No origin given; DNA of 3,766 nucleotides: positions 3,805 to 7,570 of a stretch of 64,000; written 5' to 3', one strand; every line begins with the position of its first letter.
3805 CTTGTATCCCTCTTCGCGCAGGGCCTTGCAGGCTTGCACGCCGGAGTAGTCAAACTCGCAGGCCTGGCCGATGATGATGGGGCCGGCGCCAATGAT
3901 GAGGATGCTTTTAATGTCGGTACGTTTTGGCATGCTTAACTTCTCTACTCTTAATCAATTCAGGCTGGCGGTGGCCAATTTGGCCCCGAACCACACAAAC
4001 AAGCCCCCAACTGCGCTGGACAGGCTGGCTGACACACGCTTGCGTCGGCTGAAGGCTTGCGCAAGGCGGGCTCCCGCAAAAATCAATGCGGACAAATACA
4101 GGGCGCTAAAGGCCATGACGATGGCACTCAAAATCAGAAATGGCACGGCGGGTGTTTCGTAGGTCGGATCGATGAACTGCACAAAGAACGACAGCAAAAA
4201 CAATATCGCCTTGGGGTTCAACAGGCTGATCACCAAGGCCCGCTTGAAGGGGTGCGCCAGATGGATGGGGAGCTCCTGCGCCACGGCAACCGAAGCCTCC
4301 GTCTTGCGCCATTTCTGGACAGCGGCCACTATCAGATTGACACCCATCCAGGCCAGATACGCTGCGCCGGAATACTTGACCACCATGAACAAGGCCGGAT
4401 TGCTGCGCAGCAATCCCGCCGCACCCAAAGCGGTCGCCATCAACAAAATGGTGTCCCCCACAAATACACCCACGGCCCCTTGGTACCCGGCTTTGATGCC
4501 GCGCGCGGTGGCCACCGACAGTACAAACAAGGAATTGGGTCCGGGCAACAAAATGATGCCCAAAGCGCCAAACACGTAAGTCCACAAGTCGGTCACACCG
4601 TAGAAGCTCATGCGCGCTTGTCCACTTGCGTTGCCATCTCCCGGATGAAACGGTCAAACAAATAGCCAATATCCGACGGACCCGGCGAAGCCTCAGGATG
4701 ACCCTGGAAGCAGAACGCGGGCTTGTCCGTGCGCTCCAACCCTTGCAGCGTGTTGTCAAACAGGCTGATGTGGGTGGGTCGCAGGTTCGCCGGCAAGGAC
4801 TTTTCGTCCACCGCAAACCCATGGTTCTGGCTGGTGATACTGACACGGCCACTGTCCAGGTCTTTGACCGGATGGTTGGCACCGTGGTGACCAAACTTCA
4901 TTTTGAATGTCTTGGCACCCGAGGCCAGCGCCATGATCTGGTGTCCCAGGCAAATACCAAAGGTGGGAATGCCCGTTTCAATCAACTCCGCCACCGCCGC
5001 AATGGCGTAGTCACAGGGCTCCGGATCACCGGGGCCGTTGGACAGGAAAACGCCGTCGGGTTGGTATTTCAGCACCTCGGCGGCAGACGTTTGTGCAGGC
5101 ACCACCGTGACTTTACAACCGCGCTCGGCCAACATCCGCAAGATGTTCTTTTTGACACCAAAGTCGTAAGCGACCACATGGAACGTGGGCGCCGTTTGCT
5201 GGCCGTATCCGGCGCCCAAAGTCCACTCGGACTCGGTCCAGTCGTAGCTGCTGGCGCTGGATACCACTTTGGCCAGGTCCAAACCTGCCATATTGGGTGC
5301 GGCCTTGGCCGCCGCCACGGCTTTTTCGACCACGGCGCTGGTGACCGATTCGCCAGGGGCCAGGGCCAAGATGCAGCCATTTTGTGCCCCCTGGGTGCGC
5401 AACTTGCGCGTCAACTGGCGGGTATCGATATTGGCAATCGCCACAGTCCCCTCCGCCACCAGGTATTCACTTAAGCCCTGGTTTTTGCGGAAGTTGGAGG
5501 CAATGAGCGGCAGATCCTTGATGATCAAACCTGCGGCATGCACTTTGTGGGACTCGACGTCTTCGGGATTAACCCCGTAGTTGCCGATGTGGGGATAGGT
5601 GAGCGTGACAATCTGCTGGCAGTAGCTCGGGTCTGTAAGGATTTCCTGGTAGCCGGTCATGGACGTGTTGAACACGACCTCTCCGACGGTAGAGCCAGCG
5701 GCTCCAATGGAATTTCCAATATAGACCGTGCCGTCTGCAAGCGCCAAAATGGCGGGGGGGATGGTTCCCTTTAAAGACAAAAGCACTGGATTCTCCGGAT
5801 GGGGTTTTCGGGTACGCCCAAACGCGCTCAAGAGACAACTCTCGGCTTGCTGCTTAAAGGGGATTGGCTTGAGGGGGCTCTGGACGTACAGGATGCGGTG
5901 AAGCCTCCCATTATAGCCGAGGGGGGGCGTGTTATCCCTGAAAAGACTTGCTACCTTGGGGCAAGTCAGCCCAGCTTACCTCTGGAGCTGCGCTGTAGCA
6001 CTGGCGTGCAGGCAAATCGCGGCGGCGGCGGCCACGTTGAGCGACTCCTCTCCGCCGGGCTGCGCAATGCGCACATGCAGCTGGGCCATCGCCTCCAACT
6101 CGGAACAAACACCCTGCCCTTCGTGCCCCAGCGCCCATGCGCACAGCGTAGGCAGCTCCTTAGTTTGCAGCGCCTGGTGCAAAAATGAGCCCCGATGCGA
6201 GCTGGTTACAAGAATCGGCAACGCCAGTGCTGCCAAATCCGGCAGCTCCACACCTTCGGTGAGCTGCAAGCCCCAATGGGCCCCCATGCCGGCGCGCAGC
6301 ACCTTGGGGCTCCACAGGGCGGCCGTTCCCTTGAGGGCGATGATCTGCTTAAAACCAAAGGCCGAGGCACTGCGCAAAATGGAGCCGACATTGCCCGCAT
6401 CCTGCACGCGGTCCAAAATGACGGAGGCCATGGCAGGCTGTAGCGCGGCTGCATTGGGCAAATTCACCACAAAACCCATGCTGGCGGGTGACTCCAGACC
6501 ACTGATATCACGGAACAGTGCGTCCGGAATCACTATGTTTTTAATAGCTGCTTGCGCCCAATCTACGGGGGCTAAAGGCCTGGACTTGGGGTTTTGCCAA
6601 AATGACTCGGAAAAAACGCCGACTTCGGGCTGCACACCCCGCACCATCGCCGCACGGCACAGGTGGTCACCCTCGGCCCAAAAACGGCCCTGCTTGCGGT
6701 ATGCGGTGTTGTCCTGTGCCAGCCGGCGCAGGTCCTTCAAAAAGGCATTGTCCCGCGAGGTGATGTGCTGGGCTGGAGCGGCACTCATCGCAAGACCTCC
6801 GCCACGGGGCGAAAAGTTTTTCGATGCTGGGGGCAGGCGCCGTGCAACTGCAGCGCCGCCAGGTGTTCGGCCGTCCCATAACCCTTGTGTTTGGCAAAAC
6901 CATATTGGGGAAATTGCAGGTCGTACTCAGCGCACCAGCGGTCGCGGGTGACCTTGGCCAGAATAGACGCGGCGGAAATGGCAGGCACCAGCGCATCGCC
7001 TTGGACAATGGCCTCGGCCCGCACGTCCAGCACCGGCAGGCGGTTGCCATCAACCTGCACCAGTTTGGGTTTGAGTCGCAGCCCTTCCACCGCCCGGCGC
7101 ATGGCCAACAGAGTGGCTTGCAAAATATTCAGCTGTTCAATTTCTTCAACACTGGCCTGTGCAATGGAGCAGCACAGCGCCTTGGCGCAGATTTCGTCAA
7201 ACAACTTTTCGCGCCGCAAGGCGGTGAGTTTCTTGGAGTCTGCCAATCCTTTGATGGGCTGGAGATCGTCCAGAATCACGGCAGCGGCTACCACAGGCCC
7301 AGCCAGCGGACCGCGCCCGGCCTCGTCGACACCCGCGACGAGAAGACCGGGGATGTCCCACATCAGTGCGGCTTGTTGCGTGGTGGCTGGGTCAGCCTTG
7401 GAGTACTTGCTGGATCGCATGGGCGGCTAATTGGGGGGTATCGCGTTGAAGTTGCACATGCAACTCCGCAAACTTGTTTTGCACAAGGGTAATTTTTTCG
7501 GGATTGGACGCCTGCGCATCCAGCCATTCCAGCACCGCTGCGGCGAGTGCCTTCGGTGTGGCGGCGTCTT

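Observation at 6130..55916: Dispersed 42-bp DNA motif with invariant spacing, at least nine copies inside and between genes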

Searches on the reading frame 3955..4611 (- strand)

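Call 54: search_protein_families(library=pfam, proteins=[window:3955-4611:-], max_evalue=0.00001)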
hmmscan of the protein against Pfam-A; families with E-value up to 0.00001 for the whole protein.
window:3955-4611:- (218 aa): 1 family
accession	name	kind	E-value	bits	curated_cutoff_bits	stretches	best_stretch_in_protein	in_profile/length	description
PF01810.24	LysE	-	7.6e-41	140.2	25.6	1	19-215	3-192/193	LysE type translocator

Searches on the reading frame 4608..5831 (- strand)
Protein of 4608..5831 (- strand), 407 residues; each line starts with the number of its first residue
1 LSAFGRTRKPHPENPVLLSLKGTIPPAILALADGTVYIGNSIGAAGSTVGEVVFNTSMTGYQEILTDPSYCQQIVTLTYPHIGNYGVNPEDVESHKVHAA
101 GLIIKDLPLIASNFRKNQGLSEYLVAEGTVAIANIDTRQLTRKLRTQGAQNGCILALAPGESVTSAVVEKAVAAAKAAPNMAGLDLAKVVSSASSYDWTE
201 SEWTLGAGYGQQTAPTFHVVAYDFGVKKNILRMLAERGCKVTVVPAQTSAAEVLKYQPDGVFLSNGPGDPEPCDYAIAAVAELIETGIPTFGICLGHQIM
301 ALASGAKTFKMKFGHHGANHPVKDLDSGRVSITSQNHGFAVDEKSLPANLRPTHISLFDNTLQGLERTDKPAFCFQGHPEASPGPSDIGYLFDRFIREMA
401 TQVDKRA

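Call 9: search_protein_families(library=pfam, proteins=[window:4608-5831:-], max_evalue=0.01)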
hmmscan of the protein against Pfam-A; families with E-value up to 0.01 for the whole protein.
window:4608-5831:- (407 aa): 3 families
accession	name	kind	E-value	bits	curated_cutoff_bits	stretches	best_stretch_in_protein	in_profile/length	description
PF00117.34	GATase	-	9.3e-55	185.7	22.8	1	221-396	2-188/190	Glutamine amidotransferase class-I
PF00988.28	CPSase_sm_chain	-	1.9e-52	176.8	27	1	29-154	1-126/126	Carbamoyl-phosphate synthase small chain, CPSase domain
PF07722.19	Peptidase_C26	-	5.6e-05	23.5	20.5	1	274-311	92-129/219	Peptidase C26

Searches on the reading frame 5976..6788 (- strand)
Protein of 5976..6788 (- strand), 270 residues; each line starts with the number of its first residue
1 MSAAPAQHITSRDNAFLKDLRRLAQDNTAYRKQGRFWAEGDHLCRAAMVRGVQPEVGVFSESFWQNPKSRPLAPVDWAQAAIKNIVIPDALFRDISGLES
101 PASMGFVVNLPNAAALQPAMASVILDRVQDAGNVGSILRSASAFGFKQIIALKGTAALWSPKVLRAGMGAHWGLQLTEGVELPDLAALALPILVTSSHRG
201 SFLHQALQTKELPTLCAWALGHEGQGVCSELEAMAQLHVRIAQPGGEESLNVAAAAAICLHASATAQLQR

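Call 9: search_protein_families(library=pfam, proteins=[window:5976-6788:-], max_evalue=0.01)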
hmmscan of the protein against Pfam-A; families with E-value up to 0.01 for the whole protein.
window:5976-6788:- (270 aa): 2 families
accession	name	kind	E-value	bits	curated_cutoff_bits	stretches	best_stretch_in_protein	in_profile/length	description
PF00588.24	SpoU_methylase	-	4.3e-26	92.2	29.7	1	122-261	3-142/142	SpoU rRNA Methylase family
PF22435.1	MRM3-like_sub_bind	-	1.2e-05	26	27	1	14-102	1-80/84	MRM3-like substrate binding domain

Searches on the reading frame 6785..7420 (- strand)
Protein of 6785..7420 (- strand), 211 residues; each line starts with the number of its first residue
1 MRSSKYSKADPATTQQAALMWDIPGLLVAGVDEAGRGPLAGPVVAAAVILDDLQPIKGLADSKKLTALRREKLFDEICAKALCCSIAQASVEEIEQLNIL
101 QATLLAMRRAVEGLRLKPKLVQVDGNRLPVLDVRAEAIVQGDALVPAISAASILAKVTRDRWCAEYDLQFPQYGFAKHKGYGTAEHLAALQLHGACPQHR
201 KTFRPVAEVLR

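Call 9: search_protein_families(library=pfam, proteins=[window:6785-7420:-], max_evalue=0.01)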
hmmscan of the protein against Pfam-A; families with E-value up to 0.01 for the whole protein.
window:6785-7420:- (211 aa): 1 family
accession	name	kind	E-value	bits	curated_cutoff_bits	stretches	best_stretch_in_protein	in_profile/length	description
PF01351.25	RNase_HII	-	1.3e-41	143.1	25.8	1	29-204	1-197/199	Ribonuclease HII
